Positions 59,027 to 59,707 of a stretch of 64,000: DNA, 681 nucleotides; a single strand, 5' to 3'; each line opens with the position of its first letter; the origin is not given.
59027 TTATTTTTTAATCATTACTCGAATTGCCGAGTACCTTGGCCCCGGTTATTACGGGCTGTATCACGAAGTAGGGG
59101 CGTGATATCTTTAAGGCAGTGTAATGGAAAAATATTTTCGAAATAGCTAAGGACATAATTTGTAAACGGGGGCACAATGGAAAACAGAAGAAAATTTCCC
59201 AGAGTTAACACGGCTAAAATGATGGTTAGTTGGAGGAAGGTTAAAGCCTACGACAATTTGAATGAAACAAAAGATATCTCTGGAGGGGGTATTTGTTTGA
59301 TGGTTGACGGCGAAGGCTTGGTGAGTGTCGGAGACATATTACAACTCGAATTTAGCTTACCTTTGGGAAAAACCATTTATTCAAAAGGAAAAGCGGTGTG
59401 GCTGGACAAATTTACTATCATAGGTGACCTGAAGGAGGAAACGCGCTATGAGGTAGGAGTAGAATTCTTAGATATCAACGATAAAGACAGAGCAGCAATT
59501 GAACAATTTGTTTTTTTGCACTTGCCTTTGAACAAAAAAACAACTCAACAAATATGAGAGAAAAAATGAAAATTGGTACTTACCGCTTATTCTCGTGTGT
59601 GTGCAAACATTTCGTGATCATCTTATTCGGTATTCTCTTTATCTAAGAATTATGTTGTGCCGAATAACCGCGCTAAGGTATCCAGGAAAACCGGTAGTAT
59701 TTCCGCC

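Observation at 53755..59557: PilZ-bracketed island of small secreted and membrane proteins with internally duplicated modules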

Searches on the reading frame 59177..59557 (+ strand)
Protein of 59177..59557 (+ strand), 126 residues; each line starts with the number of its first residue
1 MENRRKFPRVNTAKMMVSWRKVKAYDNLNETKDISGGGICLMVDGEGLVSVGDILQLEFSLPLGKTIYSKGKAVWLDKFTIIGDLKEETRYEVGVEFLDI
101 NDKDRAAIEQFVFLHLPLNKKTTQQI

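Call 3: search_protein_families(library=pfam, max_evalue=0.1, proteins=[window:59177-59557:+])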
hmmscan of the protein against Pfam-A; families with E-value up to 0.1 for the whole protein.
window:59177-59557:+ (126 aa): 1 family
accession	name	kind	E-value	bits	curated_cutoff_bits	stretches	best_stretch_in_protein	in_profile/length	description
PF07238.19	PilZ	-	3.4e-12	47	22.5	1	3-113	1-101/102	PilZ domain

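Call 35: search_protein_families(library=ncbifam, max_evalue=0.1, proteins=[window:59177-59557:+])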
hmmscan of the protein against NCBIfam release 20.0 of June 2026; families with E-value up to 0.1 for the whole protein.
window:59177-59557:+ (126 aa): 1 family
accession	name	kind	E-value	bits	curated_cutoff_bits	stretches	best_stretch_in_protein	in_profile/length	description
TIGR02266.1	gmx_TIGR02266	paralog_domain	0.00012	22.2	68.7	1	31-112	21-95/96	TIGR02266 family protein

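Call 75: search_solved_structures(query=window:59177-59557:+, max_evalue=0.01, show_alignments=1)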
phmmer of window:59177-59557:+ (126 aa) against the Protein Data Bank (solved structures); distinct sequences matched with E-value up to 0.01: 0.

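Call 81: search_protein_families(library=padloc, max_evalue=0.01, proteins=[window:59177-59557:+])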
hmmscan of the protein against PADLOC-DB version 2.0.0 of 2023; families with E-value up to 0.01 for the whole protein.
window:59177-59557:+ (126 aa): 0 families

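Call 82: search_protein_families(library=phrogs, max_evalue=0.01, proteins=[window:59177-59557:+])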
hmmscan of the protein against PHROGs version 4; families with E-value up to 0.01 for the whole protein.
window:59177-59557:+ (126 aa): 0 families
